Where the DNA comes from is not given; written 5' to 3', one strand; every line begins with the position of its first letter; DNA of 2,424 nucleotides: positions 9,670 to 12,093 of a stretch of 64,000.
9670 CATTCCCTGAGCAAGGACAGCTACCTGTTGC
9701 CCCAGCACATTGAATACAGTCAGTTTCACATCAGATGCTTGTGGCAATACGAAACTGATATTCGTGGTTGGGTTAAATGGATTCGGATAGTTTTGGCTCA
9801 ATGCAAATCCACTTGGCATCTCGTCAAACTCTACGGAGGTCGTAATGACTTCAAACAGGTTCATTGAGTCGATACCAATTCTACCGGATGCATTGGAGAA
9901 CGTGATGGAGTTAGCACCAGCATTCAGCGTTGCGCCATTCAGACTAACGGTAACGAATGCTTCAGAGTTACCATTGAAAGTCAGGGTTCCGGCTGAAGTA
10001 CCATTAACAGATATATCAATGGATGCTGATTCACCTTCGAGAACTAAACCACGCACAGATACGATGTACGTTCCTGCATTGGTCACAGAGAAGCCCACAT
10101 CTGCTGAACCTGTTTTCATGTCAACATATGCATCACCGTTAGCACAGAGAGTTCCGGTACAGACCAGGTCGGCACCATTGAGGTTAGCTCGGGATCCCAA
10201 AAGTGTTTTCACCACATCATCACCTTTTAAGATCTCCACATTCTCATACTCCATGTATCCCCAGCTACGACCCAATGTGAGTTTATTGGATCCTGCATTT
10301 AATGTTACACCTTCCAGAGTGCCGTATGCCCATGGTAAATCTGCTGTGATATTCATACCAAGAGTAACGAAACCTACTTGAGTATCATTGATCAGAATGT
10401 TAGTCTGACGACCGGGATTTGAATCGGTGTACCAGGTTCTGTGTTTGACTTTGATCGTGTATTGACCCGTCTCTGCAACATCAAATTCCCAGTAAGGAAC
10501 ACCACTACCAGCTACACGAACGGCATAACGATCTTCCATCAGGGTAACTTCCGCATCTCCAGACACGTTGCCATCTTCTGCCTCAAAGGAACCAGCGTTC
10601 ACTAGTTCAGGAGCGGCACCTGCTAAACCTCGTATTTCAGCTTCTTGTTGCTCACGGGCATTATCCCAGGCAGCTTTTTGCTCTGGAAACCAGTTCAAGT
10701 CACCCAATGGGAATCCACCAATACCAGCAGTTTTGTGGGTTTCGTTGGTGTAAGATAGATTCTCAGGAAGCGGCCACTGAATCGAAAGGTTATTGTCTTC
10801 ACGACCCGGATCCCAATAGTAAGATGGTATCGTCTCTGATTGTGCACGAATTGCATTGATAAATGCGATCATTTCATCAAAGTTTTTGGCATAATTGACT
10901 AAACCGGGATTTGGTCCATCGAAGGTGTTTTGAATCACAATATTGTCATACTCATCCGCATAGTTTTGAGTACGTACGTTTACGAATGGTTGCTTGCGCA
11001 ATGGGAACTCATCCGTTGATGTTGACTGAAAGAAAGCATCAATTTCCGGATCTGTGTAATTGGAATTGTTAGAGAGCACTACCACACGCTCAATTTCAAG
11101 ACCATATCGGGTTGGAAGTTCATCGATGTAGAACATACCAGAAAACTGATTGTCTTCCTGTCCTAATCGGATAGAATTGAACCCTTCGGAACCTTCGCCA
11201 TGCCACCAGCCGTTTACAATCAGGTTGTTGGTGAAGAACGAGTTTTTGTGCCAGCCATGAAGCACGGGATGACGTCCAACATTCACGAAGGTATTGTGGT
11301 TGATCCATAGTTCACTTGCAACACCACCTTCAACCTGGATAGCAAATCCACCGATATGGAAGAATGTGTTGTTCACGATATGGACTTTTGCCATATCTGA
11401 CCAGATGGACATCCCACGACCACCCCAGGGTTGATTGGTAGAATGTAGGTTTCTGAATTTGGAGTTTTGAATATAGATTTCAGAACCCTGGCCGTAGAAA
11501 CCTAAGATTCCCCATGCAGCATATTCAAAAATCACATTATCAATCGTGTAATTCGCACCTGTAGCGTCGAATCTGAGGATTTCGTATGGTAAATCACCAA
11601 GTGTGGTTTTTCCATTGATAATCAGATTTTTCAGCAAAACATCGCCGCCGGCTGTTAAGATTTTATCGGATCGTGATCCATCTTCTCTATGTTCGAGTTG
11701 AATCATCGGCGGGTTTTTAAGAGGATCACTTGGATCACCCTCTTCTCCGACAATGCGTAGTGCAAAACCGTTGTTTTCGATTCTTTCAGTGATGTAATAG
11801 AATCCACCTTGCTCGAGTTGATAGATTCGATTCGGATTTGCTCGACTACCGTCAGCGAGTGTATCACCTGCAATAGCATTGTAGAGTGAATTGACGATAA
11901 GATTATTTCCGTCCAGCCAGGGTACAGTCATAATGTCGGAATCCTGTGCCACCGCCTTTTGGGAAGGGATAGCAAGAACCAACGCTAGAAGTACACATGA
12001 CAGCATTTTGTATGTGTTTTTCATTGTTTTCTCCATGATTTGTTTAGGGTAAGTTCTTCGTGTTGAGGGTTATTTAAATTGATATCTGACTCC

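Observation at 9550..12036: T9SS-anchored beta-helix plus CBM protein occupies the position where a SusD would sit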

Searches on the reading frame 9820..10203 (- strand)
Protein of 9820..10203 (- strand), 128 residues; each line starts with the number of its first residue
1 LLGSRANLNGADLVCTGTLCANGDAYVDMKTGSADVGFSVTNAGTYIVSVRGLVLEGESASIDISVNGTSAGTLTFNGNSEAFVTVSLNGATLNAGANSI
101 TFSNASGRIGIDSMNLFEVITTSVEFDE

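Call 55: search_solved_structures(query=window:9820-10203:-, max_evalue=10, show_alignments=2)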
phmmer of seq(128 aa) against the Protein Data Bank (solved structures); distinct sequences matched with E-value up to 10: 7.
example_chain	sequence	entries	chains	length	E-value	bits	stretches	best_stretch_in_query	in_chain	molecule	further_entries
5x7o_A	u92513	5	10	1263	0.0081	19.6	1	22-117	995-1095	Glycoside hydrolase family 31 alpha-glucosidase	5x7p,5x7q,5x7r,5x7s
3zm8_A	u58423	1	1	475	0.034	17.6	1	15-116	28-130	GH26 ENDO-BETA-1,4-MANNANASE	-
2vzp_A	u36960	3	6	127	0.091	16.2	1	28-114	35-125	EXO-BETA-D-GLUCOSAMINIDASE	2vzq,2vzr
1ux7_A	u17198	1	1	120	0.17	15.3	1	44-87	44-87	ENDO-1,4-BETA-XYLANASE D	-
1w0n_A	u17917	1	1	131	0.24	14.8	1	44-87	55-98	ENDO-1,4-BETA-XYLANASE D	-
7ehg_A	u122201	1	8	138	0.25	14.7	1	34-105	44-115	MiXBM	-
2zah_A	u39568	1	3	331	8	9.9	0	62-119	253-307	Coat protein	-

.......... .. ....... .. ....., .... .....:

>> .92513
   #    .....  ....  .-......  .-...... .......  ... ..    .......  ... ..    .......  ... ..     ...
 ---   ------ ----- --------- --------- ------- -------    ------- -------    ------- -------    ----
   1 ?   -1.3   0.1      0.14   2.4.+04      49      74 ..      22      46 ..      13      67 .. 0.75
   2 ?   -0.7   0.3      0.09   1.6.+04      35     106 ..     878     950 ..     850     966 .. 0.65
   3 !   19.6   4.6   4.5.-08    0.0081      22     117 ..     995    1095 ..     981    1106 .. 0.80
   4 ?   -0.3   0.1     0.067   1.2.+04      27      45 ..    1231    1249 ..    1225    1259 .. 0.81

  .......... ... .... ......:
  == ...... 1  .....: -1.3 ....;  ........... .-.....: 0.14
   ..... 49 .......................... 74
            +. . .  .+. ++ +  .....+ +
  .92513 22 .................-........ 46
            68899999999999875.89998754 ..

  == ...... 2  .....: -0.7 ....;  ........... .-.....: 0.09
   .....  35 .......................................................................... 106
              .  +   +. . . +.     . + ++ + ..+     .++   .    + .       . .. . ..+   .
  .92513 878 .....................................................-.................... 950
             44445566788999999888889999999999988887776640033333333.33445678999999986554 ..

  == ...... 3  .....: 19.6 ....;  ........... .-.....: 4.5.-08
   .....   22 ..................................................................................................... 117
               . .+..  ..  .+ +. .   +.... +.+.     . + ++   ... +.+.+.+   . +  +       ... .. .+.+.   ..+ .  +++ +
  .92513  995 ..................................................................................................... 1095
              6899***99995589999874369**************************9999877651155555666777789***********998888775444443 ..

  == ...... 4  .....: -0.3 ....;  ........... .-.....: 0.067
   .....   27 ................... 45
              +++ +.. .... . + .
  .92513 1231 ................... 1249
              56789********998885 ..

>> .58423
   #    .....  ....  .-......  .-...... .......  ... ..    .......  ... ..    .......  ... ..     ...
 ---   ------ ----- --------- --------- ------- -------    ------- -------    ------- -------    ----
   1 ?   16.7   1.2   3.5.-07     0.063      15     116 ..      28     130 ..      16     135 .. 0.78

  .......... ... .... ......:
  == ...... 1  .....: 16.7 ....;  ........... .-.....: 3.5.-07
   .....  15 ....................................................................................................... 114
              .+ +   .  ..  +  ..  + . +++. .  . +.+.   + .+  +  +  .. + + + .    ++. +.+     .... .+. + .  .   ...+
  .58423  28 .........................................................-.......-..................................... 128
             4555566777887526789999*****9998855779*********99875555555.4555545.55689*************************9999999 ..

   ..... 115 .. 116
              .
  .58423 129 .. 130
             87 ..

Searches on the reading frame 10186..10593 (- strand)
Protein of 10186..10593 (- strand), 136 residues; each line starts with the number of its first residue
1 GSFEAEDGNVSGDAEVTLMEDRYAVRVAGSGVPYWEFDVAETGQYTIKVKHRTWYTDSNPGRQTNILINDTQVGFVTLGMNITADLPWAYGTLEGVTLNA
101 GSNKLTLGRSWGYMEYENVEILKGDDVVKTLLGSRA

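Call 54: search_solved_structures(query=window:10186-10593:-, max_evalue=1, show_alignments=3)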
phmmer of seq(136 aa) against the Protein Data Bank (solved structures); distinct sequences matched with E-value up to 1: 0.

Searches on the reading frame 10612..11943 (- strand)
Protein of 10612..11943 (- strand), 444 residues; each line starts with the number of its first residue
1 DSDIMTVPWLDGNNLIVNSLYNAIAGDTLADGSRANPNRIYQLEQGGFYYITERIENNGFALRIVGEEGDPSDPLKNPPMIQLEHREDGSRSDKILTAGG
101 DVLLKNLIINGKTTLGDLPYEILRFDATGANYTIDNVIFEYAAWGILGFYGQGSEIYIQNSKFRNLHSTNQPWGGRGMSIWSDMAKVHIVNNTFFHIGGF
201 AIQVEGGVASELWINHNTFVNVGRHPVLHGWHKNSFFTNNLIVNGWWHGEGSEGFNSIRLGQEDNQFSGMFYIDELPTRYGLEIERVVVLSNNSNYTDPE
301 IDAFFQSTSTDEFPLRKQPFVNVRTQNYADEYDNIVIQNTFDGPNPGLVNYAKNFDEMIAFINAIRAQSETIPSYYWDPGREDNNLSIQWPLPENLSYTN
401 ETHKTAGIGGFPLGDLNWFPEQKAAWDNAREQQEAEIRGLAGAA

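Call 35: search_protein_representatives(protein=window:10612-11943:-)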
Query: 444 residues. Proteins with E-value up to 0.001 (for the whole library): 786; up to 1e-10: 470; up to 1e-30: 114. The best 150 are listed.
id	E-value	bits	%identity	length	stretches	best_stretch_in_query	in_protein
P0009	6.4e-255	862.6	82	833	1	2-442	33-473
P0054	8.7e-144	496.2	49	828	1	5-443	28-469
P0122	4.2e-139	480.8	51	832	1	3-442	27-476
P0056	4.5e-135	467.5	50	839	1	2-442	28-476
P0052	7.7e-135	466.7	49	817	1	3-441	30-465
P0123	5.1e-119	414.5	47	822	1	2-438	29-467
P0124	2.6e-117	408.9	45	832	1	2-440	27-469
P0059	1.2e-111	390.2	48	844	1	1-442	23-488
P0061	1.5e-101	356.9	44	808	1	1-439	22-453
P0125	2.5e-95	336.5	44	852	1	3-442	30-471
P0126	4.0e-95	335.8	32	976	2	2-431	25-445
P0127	7.9e-93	328.2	42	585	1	2-439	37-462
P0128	2.2e-92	326.7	42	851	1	3-434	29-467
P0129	2.4e-88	313.4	41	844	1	3-438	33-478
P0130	3.6e-86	306.2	40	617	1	3-442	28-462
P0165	3.4e-54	200.8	36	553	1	18-427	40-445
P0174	1.1e-46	176.1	33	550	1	11-427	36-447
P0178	1.2e-45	172.6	31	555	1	1-427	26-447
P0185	6.1e-43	163.7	33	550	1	5-429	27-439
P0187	4.5e-42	160.9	31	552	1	19-434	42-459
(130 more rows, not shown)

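Call 36: predict_structure(alignment_id=A2)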
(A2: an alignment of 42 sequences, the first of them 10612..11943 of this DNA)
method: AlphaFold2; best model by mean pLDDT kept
length: 444 residues; sequences in the alignment: 42
mean_pLDDT: 95.3   pTM: 0.94
mean pLDDT of the five models: 95.3, 94.7, 94.5, 94.2, 94.1
residues with pLDDT >= 90: 413; 70-90: 30; 50-70: 1; < 50: 0
segments of 3 or more residues with pLDDT < 50: none
pLDDT, mean of each block of 10 residues (from residue 1): 91 96 94 90 98 94 98 96 95 96 98 94 97 98 94 98 94 94 98 97 95 98 96 97 97 91 94 94 95 97 97 95 96 94 91 95 95 89 92 96 96 98 98 97 88
secondary structure, 60 per line:
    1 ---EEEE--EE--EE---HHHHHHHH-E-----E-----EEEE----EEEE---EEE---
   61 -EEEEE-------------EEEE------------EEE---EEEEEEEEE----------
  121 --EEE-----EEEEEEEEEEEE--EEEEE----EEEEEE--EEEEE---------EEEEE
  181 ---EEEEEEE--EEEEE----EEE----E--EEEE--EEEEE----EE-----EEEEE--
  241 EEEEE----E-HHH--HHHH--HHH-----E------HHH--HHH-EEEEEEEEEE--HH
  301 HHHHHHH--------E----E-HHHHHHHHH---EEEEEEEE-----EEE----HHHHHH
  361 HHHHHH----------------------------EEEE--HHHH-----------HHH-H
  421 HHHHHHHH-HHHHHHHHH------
elements in order: E4-7 H19-26 E40-43 E48-51 E55-57 E62-66 E80-83 E96-98 E102-110 E123-125 E131-142 E145-149 E154-159 E162-166 E176-180 E184-190 E193-197 E202-204 E212-215 E218-222 E234-238 E241-245 H257-260 E287-296 H299-307 H323-331 E335-342 E348-350 H355-366 E395-398 H401-404 H420-428 H430-438

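Call 38: fold_search(model_id=the predicted structure, library=pdb)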
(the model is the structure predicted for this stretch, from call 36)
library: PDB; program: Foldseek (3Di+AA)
matches with E <= 10: 302; with E <= 0.001: 1
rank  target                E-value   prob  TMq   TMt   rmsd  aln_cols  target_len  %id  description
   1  7dmk_C                7.3e-04  1.00  0.46  0.29  10.1       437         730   11  PL6 alginate lyase BcAlyPL6 (released 2021-10-06)
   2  7dmk_B                2.0e-03  1.00  0.41  0.26  11.0       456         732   13  PL6 alginate lyase BcAlyPL6 (released 2021-10-06)
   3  9cdu_A                2.0e-03  1.00  0.34  0.35   8.1       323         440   17  Crystal Structure of Rhombotarget A-peptide Complex (released 2025-07-02)
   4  9cdv_A                2.6e-03  1.00  0.31  0.31   7.5       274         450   18  Crystal Structure of Rhombotarget A (released 2025-07-02)
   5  7dmk_A                3.3e-03  1.00  0.41  0.26  10.4       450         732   12  PL6 alginate lyase BcAlyPL6 (released 2021-10-06)
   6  7o77                  4.0e-03  1.00  0.36  0.24   7.0       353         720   14  Structure of the PL6 family alginate lyase Patl3640 from Pseudoalteromonas atlantica T6c (released 2021-07-28)
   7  9cdu_C                5.1e-03  1.00  0.36  0.37   7.3       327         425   16  Crystal Structure of Rhombotarget A-peptide Complex (released 2025-07-02)
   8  9cdv_B                7.2e-03  1.00  0.31  0.32   6.8       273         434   16  Crystal Structure of Rhombotarget A (released 2025-07-02)
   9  9ozd_B                9.2e-03  0.92  0.27  0.31   9.6       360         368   11  Crystal structure of the polysaccharide lyase RbmB from Vibrio cholerae bound to Vibrio Polysaccharide (released 2026-03-11)
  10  2xtx_B                1.2e-02  0.54  0.15  0.25  11.9       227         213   10  Structure of QnrB1 (M102R-Trypsin Treated), a plasmid-mediated fluoroquinolone resistance protein (released 2010-10-20)
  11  7dmk_D                1.4e-02  1.00  0.42  0.27  10.6       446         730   12  PL6 alginate lyase BcAlyPL6 (released 2021-10-06)
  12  9ozl_B                1.8e-02  0.90  0.29  0.34  10.2       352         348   12  Crystal structure of the polysaccharide lyase RbmB from Vibrio cholerae (released 2026-03-11)
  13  8bwk_A                1.8e-02  0.54  0.27  0.18  16.2       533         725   11  Metagenomic derived PL6 alginate lyase (released 2023-12-20)
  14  8bwk_C                1.8e-02  0.21  0.16  0.11  18.4       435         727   12  Metagenomic derived PL6 alginate lyase (released 2023-12-20)
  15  5zkw_F                2.2e-02  0.85  0.29  0.31  10.1       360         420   14  Crystal structure of DFA-IIIase from Arthrobacter chlorophenolicus A6 in complex with GF2 (released 2018-12-19)
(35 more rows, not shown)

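Call 79: search_protein_families(library=pfam, proteins=[window:10612-11943:-, P0165, P0174, P0178, P0185, P0187], max_evalue=10)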
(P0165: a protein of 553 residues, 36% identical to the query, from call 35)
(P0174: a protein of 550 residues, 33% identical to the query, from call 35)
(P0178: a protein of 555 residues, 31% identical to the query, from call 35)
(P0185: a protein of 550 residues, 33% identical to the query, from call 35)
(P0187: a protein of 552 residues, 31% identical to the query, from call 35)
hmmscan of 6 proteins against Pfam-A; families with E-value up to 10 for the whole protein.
window:10612-11943:- (444 aa): 1 family
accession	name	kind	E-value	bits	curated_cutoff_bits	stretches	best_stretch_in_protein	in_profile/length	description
PF13229.12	Beta_helix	-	7.7e-05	22.8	25.9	1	129-245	31-137/158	Right handed beta helix region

P0165 (553 aa): 6 families
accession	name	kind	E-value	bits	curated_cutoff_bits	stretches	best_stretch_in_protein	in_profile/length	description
PF13860.13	FlgD_ig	-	7.4e-09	35.9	27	1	478-540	10-75/79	FlgD Ig-like domain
PF18962.6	Por_Secre_tail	-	6.6e-06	26.8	27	1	470-549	2-73/75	Secretion system C-terminal sorting domain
PF13585.12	CHU_C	-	4.5e-05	23.9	27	1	479-542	19-75/86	CHU_C Type IX secretion signal domain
PF19640.4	DUF6143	-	0.0025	18.2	27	1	224-279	39-94/182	Family of unknown function (DUF6143)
PF09053.15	CagZ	-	0.067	13.3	25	1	196-265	10-77/199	CagZ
PF13229.12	Beta_helix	-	0.12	12.5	25.9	1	147-268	28-137/158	Right handed beta helix region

P0174 (550 aa): 4 families
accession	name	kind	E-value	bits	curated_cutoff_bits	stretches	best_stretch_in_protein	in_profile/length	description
PF13860.13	FlgD_ig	-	1.7e-09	38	27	1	475-536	12-74/79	FlgD Ig-like domain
PF18962.6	Por_Secre_tail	-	1.4e-08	35.3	27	1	467-547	2-74/75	Secretion system C-terminal sorting domain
PF13585.12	CHU_C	-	1.4e-06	28.8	27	1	477-537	16-72/86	CHU_C Type IX secretion signal domain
PF13229.12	Beta_helix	-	0.00016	21.8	25.9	1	150-265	55-158/158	Right handed beta helix region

P0178 (555 aa): 5 families
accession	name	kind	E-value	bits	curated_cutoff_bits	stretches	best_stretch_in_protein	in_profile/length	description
PF13860.13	FlgD_ig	-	1.8e-12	47.5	27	1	486-542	19-75/79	FlgD Ig-like domain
PF18962.6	Por_Secre_tail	-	1.9e-07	31.7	27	1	472-550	2-72/75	Secretion system C-terminal sorting domain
PF13585.12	CHU_C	-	1.1e-06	29.1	27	1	481-543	19-74/86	CHU_C Type IX secretion signal domain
PF13229.12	Beta_helix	-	0.00033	20.8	25.9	1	143-248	46-143/158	Right handed beta helix region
PF12021.13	DUF3509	-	0.049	13.9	25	1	485-521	18-55/87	Protein of unknown function (DUF3509)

P0185 (550 aa): 3 families
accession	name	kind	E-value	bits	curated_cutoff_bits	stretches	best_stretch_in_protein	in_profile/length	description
PF18962.6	Por_Secre_tail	-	1.2e-08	35.5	27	1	467-548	3-75/75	Secretion system C-terminal sorting domain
PF13229.12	Beta_helix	-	0.0019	18.3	25.9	2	141-267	3-116/158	Right handed beta helix region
PF13860.13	FlgD_ig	-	0.13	12.7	27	1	471-536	7-74/79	FlgD Ig-like domain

P0187 (552 aa): 3 families
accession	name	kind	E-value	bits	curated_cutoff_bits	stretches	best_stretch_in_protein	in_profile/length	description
PF18962.6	Por_Secre_tail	-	7.2e-13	49.1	27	1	474-549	2-74/75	Secretion system C-terminal sorting domain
PF13860.13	FlgD_ig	-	0.0078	16.6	27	1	491-541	22-77/79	FlgD Ig-like domain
PF13229.12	Beta_helix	-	1.3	9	25.9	1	116-196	75-150/158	Right handed beta helix region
